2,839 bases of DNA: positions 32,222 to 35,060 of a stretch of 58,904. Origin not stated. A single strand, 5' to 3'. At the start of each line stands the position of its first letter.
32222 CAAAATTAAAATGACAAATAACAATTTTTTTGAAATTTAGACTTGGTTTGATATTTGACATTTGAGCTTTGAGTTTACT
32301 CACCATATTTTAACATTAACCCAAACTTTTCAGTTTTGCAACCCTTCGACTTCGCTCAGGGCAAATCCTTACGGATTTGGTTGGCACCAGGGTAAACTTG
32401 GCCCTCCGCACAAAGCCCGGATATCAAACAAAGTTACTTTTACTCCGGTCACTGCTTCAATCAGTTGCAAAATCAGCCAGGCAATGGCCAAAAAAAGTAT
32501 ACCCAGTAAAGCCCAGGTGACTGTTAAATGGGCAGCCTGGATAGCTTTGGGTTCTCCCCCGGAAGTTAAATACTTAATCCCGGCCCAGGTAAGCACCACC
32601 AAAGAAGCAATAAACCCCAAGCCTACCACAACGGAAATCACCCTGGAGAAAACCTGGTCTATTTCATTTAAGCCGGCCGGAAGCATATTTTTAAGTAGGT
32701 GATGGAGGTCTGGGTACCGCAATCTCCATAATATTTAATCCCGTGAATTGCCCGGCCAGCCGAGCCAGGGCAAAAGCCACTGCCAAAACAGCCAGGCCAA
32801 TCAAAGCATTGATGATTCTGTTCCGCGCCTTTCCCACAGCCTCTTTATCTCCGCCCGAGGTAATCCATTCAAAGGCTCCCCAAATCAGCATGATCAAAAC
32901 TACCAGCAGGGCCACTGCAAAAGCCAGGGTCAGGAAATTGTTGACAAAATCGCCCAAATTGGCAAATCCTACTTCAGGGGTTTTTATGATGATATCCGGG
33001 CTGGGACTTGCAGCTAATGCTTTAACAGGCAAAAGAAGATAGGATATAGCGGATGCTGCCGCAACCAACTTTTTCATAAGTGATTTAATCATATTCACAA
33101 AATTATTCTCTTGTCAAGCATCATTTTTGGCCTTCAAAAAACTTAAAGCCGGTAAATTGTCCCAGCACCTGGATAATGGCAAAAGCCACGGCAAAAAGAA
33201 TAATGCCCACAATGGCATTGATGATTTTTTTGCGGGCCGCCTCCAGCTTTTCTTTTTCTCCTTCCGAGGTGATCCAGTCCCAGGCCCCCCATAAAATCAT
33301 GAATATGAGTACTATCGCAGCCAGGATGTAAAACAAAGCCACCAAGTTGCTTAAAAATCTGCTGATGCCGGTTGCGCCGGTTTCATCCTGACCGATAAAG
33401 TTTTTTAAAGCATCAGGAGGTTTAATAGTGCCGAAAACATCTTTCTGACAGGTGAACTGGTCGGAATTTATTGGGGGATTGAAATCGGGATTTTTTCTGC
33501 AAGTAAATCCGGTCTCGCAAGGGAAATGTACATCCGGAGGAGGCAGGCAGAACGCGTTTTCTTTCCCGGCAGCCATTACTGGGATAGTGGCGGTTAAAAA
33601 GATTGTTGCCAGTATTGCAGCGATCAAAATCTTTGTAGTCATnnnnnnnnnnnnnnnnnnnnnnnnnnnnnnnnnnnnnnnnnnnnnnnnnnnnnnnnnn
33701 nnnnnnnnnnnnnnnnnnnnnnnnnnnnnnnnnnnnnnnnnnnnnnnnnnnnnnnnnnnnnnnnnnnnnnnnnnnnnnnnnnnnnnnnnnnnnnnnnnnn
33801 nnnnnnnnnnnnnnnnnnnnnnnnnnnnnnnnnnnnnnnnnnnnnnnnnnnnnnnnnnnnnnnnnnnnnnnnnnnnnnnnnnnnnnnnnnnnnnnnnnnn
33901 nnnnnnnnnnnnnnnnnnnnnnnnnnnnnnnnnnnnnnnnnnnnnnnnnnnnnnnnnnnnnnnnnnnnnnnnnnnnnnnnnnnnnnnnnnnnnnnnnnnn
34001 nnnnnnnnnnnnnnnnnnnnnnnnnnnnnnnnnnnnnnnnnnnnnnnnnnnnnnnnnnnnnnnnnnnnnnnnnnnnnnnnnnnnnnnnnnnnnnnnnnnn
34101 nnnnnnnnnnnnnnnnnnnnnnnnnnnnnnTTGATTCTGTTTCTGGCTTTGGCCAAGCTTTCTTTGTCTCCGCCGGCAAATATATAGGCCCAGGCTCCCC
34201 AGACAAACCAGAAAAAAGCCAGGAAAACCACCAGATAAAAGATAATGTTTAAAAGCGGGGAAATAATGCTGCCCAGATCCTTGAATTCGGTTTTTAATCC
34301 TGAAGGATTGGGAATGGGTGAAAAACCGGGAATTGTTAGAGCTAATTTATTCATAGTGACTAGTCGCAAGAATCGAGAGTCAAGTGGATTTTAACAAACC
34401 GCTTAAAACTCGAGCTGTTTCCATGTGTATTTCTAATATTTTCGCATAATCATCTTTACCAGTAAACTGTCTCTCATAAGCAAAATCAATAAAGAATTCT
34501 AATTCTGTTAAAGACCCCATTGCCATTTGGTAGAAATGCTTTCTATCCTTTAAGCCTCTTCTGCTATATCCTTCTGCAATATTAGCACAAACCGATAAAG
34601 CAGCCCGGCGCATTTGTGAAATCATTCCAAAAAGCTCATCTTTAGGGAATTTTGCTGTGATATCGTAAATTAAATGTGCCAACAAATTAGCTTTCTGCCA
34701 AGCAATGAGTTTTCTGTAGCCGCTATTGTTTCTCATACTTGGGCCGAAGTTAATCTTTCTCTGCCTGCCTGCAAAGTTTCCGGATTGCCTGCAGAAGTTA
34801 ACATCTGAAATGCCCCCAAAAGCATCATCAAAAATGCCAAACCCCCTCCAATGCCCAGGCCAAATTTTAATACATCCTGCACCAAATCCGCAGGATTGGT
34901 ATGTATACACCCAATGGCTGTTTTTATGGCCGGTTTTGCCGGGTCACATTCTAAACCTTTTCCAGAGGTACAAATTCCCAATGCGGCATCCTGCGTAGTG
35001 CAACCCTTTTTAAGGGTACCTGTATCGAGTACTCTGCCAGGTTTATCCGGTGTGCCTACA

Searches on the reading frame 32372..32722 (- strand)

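Call 52: search_protein_families(library=pfam, proteins=[window:32372-32722:-], max_evalue=0.001)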
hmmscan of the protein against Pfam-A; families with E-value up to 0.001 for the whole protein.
window:32372-32722:- (117 aa): 1 family
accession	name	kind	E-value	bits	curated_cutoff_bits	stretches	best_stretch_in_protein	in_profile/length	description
PF18895.5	T4SS_pilin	-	3.7e-07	30.5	26.6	1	20-88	4-71/71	Type IV secretion system pilin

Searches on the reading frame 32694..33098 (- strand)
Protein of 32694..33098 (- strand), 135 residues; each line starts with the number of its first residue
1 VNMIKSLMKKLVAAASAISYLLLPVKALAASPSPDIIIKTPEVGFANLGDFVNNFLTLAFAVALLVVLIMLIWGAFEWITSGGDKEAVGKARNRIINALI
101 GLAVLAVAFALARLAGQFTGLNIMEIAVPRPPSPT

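Call 52: search_protein_families(library=pfam, proteins=[window:32694-33098:-], max_evalue=0.001)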
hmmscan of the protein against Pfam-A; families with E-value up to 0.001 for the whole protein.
window:32694-33098:- (135 aa): 1 family
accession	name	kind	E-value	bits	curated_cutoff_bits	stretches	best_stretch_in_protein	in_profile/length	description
PF18895.5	T4SS_pilin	-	7.3e-10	39.2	26.6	1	49-113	6-69/71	Type IV secretion system pilin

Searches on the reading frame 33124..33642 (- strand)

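Call 52: search_protein_families(library=pfam, proteins=[window:33124-33642:-], max_evalue=0.001)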
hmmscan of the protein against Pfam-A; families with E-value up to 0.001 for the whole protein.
window:33124-33642:- (173 aa): 1 family
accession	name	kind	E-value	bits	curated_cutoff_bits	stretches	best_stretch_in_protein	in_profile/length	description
PF18895.5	T4SS_pilin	-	1.7e-09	38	26.6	1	90-160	2-71/71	Type IV secretion system pilin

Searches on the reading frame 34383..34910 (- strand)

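Call 59: search_protein_families(library=pfam, proteins=[window:34383-34910:-], max_evalue=0.001)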
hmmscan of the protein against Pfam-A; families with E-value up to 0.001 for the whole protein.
window:34383-34910:- (176 aa): 2 families
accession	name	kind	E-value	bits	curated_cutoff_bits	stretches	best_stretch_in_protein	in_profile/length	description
PF05635.17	23S_rRNA_IVP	-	8.2e-31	106.8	33.8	1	66-170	1-105/106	23S rRNA-intervening sequence protein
PF22296.2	bAvd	-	4.2e-06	27.7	40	1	69-175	2-106/107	bAvd-like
